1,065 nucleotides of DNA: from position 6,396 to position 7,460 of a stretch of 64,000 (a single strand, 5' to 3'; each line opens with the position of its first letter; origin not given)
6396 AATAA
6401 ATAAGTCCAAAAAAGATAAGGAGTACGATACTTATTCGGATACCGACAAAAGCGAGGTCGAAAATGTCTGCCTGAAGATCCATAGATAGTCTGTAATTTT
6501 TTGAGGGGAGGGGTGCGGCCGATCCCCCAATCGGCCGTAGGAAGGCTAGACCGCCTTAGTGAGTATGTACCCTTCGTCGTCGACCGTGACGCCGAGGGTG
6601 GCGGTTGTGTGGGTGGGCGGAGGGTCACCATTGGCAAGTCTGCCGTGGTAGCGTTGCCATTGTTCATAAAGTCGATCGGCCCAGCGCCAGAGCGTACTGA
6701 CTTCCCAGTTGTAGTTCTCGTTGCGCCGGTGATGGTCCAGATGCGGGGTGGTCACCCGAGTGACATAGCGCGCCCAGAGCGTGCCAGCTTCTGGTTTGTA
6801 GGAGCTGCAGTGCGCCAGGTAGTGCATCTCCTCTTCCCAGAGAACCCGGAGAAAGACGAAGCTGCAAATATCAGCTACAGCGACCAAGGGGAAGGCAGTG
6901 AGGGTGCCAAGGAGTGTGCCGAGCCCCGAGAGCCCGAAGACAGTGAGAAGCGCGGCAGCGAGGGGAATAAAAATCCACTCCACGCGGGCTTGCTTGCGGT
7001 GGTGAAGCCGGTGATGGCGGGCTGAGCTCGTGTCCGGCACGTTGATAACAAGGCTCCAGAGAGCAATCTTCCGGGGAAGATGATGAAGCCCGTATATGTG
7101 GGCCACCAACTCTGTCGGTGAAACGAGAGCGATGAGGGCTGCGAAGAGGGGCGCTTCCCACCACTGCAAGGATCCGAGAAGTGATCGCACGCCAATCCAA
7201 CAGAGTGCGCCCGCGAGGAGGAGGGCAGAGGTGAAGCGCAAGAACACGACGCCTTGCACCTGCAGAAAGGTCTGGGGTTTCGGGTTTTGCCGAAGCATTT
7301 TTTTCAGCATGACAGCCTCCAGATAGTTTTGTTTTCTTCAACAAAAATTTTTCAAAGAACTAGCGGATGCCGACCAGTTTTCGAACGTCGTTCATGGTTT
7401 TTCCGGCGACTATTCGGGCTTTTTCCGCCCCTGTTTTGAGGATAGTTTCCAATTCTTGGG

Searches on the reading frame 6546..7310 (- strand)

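Call 90: search_protein_families(library=pfam, proteins=[window:6546-7310:-], max_evalue=0.01)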
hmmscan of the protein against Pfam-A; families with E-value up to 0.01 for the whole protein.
window:6546-7310:- (254 aa): 1 family
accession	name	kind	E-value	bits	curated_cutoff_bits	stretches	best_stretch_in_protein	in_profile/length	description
PF04116.19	FA_hydroxylase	-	9.5e-06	26.5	31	1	95-214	25-129/132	Fatty acid hydroxylase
